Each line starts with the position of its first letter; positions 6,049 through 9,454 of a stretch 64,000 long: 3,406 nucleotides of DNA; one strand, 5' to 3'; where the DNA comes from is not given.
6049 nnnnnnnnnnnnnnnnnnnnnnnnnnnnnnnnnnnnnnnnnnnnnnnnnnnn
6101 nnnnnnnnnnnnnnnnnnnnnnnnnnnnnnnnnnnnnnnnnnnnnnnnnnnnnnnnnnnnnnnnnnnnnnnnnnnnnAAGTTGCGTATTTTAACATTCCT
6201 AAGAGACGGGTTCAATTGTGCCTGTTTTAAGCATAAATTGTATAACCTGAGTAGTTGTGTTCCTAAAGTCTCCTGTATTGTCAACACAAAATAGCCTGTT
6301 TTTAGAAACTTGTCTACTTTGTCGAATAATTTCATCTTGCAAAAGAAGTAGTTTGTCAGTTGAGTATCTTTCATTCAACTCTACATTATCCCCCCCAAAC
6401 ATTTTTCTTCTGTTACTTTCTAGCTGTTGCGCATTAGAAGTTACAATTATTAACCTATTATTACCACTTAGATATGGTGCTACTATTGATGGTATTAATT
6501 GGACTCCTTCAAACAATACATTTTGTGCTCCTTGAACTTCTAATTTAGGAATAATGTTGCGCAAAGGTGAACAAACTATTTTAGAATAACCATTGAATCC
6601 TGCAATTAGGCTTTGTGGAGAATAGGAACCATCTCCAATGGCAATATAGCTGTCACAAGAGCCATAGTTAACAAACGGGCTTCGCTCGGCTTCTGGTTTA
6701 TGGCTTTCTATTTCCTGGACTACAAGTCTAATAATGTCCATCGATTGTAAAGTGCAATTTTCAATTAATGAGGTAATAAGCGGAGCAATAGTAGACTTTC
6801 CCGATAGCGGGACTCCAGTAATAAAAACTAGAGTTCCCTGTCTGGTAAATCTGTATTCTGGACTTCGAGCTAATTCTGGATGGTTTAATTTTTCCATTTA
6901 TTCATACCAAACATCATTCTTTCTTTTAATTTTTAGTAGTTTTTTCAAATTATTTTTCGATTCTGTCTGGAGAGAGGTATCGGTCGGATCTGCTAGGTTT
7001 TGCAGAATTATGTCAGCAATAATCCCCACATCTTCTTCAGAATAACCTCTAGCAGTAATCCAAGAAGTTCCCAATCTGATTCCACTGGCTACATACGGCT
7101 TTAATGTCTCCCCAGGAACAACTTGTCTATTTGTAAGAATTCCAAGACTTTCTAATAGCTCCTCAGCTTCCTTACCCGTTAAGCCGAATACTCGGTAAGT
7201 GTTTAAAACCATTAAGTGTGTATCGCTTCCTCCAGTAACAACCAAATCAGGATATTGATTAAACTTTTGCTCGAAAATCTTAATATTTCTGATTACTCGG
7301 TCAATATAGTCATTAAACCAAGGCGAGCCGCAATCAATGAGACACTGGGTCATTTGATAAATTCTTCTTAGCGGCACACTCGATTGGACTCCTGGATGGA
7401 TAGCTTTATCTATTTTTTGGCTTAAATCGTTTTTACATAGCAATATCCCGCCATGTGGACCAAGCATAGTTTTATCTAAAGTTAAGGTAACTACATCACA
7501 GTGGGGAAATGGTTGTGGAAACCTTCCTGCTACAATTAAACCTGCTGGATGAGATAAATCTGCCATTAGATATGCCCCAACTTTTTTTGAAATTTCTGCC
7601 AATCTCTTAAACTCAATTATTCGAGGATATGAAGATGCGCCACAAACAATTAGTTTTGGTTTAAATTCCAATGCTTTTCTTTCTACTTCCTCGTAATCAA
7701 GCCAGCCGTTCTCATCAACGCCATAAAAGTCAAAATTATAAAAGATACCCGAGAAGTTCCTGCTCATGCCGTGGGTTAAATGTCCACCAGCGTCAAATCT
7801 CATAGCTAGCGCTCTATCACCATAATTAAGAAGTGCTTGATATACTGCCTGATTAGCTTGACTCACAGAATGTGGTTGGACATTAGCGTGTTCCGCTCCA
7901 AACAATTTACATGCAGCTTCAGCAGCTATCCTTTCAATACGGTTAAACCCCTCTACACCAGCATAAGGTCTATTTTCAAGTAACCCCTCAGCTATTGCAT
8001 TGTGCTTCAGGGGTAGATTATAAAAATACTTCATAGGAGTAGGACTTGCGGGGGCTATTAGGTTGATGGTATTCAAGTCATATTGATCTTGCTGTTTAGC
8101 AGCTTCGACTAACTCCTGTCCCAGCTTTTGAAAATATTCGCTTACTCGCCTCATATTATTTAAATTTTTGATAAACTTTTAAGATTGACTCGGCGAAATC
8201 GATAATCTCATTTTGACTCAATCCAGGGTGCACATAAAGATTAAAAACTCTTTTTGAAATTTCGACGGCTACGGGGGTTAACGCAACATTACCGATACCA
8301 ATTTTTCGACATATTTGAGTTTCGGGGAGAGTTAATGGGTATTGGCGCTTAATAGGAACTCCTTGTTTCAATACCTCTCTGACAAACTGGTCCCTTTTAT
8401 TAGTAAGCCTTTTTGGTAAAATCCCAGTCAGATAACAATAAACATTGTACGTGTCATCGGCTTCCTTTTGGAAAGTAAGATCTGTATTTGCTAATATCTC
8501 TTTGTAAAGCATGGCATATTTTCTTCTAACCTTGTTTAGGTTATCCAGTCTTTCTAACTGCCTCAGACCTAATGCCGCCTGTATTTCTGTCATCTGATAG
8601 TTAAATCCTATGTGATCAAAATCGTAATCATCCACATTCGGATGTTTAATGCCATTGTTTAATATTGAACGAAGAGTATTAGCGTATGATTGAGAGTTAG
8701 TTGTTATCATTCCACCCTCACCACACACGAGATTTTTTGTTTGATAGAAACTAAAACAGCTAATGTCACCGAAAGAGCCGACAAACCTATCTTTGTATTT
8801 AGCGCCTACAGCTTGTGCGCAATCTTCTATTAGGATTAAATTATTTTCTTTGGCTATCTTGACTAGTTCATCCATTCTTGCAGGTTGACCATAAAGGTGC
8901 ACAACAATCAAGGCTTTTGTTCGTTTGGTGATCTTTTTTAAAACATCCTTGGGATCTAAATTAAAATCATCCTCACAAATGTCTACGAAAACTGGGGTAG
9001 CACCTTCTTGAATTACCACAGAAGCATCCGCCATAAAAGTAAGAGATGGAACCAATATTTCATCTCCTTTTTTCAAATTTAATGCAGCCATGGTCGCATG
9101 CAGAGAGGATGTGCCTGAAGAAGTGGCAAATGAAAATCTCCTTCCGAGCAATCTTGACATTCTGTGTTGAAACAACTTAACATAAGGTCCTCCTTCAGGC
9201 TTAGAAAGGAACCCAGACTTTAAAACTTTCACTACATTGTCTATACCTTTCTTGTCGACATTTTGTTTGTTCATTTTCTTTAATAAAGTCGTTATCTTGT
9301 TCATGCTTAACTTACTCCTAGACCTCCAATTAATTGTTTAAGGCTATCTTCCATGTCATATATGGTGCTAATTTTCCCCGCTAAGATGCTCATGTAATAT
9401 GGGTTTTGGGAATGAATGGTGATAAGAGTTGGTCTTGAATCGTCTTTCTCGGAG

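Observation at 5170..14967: Single 10-gene operon combining preQ0 (7-deazaguanine) biosynthesis with sugar-tailoring enzymes, bracketed by two KsgA/Erm-type rRNA methyltransferase paralogues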

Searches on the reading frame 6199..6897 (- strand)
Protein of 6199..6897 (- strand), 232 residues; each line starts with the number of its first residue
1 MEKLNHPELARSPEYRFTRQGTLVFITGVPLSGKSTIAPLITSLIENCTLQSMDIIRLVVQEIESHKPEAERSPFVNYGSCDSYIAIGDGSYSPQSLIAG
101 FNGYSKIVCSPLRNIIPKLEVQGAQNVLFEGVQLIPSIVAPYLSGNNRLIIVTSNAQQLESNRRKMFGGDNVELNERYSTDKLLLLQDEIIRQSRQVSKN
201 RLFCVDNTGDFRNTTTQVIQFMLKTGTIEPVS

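Call 3: search_protein_families(library=pfam, proteins=[window:6199-6897:-], max_evalue=0.01)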
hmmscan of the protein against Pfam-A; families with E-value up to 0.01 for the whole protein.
window:6199-6897:- (232 aa): 1 family
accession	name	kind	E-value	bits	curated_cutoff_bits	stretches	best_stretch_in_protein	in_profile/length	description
PF08433.16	KTI12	-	0.0055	16.7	22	0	23-51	3-28/271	Chromatin associated protein KTI12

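Call 4: search_protein_families(library=ncbifam, proteins=[window:6199-6897:-], max_evalue=0.01)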
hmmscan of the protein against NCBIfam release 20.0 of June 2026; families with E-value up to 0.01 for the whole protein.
window:6199-6897:- (232 aa): 5 families
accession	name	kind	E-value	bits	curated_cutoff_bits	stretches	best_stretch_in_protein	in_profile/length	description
NF003259.0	PRK04220.1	equivalog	1.3e-06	28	343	1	20-160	91-226/306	2-phosphoglycerate kinase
NF008995.0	PRK12338.1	equivalog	3.7e-06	26.6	434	1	20-141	3-122/319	hypothetical protein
NF004040.0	PRK05537.1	equivalog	0.00097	17.7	669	1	18-57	393-437/572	bifunctional sulfate adenylyltransferase/adenylylsulfate kinase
NF008996.1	PRK12339.1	equivalog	0.0084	15.8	250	1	23-163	2-133/193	mevalonate-3-phosphate 5-kinase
NF008994.0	PRK12337.1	equivalog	0.0086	14.6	603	0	21-176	262-417/492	2-phosphoglycerate kinase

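Call 69: search_solved_structures(query=window:6199-6897:-, max_evalue=1)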
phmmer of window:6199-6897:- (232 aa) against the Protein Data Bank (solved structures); distinct sequences matched with E-value up to 1: 7.
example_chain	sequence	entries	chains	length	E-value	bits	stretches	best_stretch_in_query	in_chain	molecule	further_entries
6ww1_A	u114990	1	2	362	0.054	16.3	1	76-125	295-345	Farnesyl pyrophosphate synthase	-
4jzb_A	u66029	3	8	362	0.054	16.3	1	76-125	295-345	Farnesyl pyrophosphate synthase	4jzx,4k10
6vjc_A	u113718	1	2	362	0.055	16.3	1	76-125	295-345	Farnesyl pyrophosphate synthase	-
6w7i_A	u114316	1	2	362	0.055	16.3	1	76-125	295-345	Farnesyl pyrophosphate synthase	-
2yvu_A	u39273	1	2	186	0.11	15.3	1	14-46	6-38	Probable adenylyl-sulfate kinase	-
2gks_A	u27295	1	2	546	0.11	15.3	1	18-57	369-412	Bifunctional SAT/APS kinase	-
5ulc_X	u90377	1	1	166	0.8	12.5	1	128-197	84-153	Bromodomain protein 1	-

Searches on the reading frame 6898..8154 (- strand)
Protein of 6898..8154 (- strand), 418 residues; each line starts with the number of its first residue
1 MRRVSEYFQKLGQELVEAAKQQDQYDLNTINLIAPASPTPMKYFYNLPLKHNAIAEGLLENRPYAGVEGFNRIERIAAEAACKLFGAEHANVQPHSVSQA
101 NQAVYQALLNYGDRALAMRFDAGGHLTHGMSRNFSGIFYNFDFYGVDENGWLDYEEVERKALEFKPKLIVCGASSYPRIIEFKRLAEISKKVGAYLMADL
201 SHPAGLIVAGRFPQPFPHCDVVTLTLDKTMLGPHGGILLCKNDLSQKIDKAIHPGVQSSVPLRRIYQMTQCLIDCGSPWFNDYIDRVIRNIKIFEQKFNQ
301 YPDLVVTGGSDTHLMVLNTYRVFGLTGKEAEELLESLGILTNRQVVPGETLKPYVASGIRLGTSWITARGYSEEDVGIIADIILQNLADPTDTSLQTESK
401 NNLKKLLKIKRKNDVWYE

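Call 3: search_protein_families(library=pfam, proteins=[window:6898-8154:-], max_evalue=0.01)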
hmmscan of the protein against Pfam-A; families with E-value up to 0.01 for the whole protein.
window:6898-8154:- (418 aa): 2 families
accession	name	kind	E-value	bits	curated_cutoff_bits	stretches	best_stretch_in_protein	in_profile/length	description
PF00464.25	SHMT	-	1.1e-90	304.6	27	1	12-383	5-399/399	Serine hydroxymethyltransferase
PF01212.27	Beta_elim_lyase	-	0.0062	16.3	27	0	79-298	39-230/288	Beta-eliminating lyase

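Call 4: search_protein_families(library=ncbifam, proteins=[window:6898-8154:-], max_evalue=0.01)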
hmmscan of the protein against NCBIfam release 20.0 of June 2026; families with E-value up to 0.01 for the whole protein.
window:6898-8154:- (418 aa): 4 families
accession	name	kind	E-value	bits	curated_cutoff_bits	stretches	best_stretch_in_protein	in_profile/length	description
NF000586.1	PRK00011.1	subfamily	2e-111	372.6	335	1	14-407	3-398/404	serine hydroxymethyltransferase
NF010094.0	PRK13580.1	equivalog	2.2e-80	270.7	735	2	114-402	170-460/496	glycine hydroxymethyltransferase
TIGR04506.1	F_threo_transal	equivalog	9.3e-23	80.8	650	1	58-389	60-383/609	fluorothreonine transaldolase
TIGR01977.1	am_tr_V_EF2568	hypoth_equivalog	0.0085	15.1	377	0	145-243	118-215/376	cysteine desulfurase family protein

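Call 26: search_solved_structures(query=window:6898-8154:-, max_evalue=1e-10, show_alignments=1)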
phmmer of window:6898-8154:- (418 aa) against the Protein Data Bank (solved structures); distinct sequences matched with E-value up to 1e-10: 87 (the best 60 are shown).
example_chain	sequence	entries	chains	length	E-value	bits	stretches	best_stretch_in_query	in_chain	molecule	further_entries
3pgy_A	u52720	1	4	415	9.8e-90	304.8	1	7-406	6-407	Serine hydroxymethyltransferase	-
2vmr_A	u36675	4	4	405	3.6e-88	299.6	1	51-387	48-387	SERINE HYDROXYMETHYLTRANSFERASE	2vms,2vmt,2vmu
2w7d_A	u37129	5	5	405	5.1e-88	299.1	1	51-387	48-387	SERINE HYDROXYMETHYLTRANSFERASE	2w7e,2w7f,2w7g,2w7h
1kkj_A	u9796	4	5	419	7.2e-88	298.6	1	51-387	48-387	Serine Hydroxymethyltransferase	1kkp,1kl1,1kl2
2vmn_A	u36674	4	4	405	9.2e-88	298.3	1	51-387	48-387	SERINE HYDROXYMETHYLTRANSFERASE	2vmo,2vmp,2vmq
2vgs_A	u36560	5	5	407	1.7e-87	297.4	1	51-387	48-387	SERINE HYDROXYMETHYLTRANSFERASE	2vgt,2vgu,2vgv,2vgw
2vi8_A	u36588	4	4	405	1.8e-87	297.3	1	51-387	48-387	SERINE HYDROXYMETHYLTRANSFERASE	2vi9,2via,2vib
1yjs_A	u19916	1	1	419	2.6e-87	296.8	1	51-387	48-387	SERINE HYDROXYMETHYLTRANSFERASE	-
2vmv_A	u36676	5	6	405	4.6e-87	296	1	51-387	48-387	SERINE HYDROXYMETHYLTRANSFERASE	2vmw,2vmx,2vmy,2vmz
1yjy_A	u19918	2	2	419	4.9e-87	295.9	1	51-387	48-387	SERINE HYDROXYMETHYLTRANSFERASE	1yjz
2w7i_A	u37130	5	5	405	7.3e-87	295.3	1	51-387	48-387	SERINE HYDROXYMETHYLTRANSFERASE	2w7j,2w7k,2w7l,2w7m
9boh_A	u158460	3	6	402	1.7e-86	294.1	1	52-398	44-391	Serine hydroxymethyltransferase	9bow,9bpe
8ssy_A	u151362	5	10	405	1.7e-86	294.1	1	52-398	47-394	Serine hydroxymethyltransferase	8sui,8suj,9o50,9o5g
2dkj_A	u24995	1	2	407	1.7e-86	294.1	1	52-398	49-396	serine hydroxymethyltransferase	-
10yn_A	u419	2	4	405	4.2e-86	292.8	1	52-398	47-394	Serine hydroxymethyltransferase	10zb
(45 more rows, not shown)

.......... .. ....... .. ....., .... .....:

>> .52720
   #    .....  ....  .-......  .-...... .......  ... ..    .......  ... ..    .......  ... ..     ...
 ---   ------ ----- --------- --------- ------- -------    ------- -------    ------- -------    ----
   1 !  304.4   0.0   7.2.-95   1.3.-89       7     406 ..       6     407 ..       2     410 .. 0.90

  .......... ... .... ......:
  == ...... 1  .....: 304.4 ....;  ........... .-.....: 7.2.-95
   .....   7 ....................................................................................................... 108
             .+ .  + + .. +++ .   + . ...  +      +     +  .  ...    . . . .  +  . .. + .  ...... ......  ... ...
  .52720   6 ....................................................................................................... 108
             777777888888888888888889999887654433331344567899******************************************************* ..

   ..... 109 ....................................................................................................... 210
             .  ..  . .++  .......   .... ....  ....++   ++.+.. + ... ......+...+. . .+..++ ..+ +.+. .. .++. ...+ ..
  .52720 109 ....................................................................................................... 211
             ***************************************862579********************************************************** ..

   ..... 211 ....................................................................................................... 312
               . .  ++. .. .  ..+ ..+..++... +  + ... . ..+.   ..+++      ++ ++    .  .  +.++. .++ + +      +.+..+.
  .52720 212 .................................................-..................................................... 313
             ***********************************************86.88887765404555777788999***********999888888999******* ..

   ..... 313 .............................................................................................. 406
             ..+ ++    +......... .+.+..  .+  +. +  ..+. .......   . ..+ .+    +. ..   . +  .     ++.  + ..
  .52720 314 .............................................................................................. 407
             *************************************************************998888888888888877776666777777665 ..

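Call 101: find_related_loci(query=window:6898-8154:-, collection=viral_contigs, flank=10000)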
Query window:6898-8154:- (418 aa) in viral_contigs; peptide patterns used: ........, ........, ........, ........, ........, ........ (x = any residue, [..] = any of these).
28 stretches matched a pattern; 14 encode a relative of the query (tblastn E <= 1e-3); 14 distinct loci.
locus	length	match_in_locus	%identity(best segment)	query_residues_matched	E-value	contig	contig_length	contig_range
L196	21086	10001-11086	44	17-383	5e-92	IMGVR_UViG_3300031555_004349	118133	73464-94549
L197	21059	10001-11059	44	31-389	8e-92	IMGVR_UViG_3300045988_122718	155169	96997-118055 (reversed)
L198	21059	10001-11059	44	31-389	4e-91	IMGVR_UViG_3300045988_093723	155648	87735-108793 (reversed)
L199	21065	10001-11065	43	52-406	7e-91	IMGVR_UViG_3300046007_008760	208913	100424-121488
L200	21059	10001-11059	43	31-389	2e-90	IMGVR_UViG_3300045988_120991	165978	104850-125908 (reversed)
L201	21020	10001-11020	45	55-392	3e-86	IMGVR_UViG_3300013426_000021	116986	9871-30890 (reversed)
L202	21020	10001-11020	45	55-392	3e-86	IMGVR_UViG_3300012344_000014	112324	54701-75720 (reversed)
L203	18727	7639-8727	40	52-405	4e-78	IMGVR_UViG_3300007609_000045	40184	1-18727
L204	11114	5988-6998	41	52-388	5e-76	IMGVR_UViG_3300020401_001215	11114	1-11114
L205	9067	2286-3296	41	52-388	8e-76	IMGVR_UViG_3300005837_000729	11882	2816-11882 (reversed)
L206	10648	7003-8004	41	52-383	3e-75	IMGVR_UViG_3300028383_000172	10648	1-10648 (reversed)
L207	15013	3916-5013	39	20-383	6e-75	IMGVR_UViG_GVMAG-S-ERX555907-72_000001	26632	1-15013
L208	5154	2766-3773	40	52-387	5e-73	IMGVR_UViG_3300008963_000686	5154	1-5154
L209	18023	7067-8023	37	52-370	2e-69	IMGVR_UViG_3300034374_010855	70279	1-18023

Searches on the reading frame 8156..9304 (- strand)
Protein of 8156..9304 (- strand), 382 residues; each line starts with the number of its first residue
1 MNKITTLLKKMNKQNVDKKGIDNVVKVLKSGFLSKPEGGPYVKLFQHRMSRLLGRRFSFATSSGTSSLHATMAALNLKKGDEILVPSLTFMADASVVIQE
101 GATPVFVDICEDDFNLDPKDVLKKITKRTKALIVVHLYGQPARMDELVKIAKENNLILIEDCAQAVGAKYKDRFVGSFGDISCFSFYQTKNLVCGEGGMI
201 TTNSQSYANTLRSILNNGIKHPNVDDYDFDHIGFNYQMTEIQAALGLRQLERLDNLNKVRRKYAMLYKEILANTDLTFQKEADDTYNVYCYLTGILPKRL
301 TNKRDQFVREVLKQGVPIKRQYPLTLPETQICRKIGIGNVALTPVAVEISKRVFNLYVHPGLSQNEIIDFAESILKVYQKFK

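Call 3: search_protein_families(library=pfam, proteins=[window:8156-9304:-], max_evalue=0.01)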
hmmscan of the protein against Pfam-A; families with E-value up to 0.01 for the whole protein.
window:8156-9304:- (382 aa): 5 families
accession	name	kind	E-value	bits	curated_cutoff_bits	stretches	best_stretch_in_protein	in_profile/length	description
PF01041.23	DegT_DnrJ_EryC1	-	7.5e-101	338.4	19.8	1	17-373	4-358/360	DegT/DnrJ/EryC1/StrS aminotransferase family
PF00155.27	Aminotran_1_2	-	4.9e-08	33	19.7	1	46-167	48-191/361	Aminotransferase class I and II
PF00266.25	Aminotran_5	-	2.4e-06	27.2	21.5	1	61-168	67-182/371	Aminotransferase class-V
PF01053.26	Cys_Met_Meta_PP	-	5.3e-05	22.4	27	1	38-161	50-173/381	Cys/Met metabolism PLP-dependent enzyme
PF01276.26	OKR_DC_1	-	0.0018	17.5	27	1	43-111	69-137/417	Orn/Lys/Arg decarboxylase, major domain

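Call 4: search_protein_families(library=ncbifam, proteins=[window:8156-9304:-], max_evalue=0.01)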
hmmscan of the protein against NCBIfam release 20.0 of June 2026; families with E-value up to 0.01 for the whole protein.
window:8156-9304:- (382 aa): 40 families (the best 25 are shown)
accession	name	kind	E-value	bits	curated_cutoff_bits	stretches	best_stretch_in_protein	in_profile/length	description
TIGR03588.1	PseC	equivalog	1.7e-73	247.7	423.5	1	13-377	6-379/380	UDP-4-amino-4,6-dideoxy-N-acetyl-beta-L-altrosamine transaminase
TIGR04181.1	NHT_00031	hypoth_equivalog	1.1e-70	238.3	420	1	16-324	8-328/359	LegC family aminotransferase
NF008687.0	PRK11706.1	equivalog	2.5e-64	217.4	375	1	12-378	5-374/375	dTDP-4-amino-4,6-dideoxygalactose transaminase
NF008658.2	PRK11658.1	equivalog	2.7e-57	194.1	631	1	12-314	8-316/379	UDP-4-amino-4-deoxy-L-arabinose aminotransferase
TIGR04427.1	PLP_DesI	equivalog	6.1e-53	180.3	650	1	22-369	36-374/390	dTDP-4-dehydro-6-deoxyglucose aminotransferase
NF011936.0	PRK15407.1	equivalog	8.9e-51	172.9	423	2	23-215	51-248/440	lipopolysaccharide biosynthesis protein RfbH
TIGR02379.1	ECA_wecE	subfamily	9.6e-49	166.1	434.85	1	25-369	18-366/376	dTDP-4-amino-4,6-dideoxy-D-glucose transaminase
NF005816.0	PRK07682.1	equivalog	3.6e-09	35.7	620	1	66-175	101-215/390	aminotransferase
NF004975.0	PRK06348.1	equivalog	4.8e-08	32.4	549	1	66-175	97-214/384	pyridoxal phosphate-dependent aminotransferase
NF006230.0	PRK08363.1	equivalog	5.1e-08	32.1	534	1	61-162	99-206/398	alanine aminotransferase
NF041364.1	GntC_guanitoxin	equivalog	1.2e-07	30.9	415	1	63-161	67-173/356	guanitoxin biosynthesis PLP-dependent (S)-gamma-hydroxy-L-arginine cyclodehydratase GntC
NF009079.0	PRK12414.1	subfamily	3.6e-07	29.5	481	1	61-137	96-171/384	methionine aminotransferase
NF005817.0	PRK07683.1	equivalog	7e-07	28.3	575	1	65-136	99-169/387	aminotransferase A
TIGR01977.1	am_tr_V_EF2568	hypoth_equivalog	2.6e-06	26.7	377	1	61-168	68-180/376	cysteine desulfurase family protein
NF005588.0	PRK07309.1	equivalog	6.8e-06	25.2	576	1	61-135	97-170/391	pyridoxal phosphate-dependent aminotransferase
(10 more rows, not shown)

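Call 70: search_solved_structures(query=window:8156-9304:-, max_evalue=1e-20)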
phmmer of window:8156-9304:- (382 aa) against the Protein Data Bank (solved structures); distinct sequences matched with E-value up to 1e-20: 55.
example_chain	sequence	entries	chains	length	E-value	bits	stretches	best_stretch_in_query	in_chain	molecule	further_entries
7b0m_AAA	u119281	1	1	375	9.1e-67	228.9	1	20-322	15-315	Sugar aminotransferase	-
7b0d_A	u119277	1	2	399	1.2e-61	212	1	18-369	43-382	Glutamine--scyllo-inositol transaminase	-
3bn1_A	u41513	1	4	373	7.2e-57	196.3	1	26-318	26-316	Perosamine synthetase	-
3dr7_A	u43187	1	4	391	8.4e-57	196.1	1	26-318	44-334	Putative perosamine synthetase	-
3dr4_A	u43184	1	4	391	5.7e-56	193.4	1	26-318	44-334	Putative perosamine synthetase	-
7n63_A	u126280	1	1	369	7.3e-52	179.9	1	18-372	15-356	Putative aminotransferase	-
3frk_A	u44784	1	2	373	1.3e-51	179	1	43-370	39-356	QdtB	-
5k8b_A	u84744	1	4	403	9e-48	166.4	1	56-299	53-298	8-amino-3,8-dideoxy-alpha-D-manno-octulosonate transaminase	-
8gyh_B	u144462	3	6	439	1.6e-46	162.3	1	32-338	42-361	DegT/DnrJ/EryC1/StrS family aminotransferase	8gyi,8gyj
8e77_A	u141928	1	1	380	6.6e-46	160.3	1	21-368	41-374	DegT/DnrJ/EryC1/StrS aminotransferase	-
8e75_A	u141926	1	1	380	6.6e-46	160.3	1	21-368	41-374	DegT/DnrJ/EryC1/StrS aminotransferase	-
7l7x_AAA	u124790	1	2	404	3.4e-45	157.9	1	39-377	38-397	DegT/DnrJ/EryC1/StrS aminotransferase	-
3uwc_A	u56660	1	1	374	9.9e-45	156.4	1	41-376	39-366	Nucleotide-sugar aminotransferase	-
5u1z_A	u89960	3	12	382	2.4e-44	155.2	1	23-372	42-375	Putative aminotransferase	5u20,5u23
2c7t_A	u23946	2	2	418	7.9e-44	153.4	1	52-280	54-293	GLUTAMINE-2-DEOXY-SCYLLO-INOSOSE AMINOTRANSFERASE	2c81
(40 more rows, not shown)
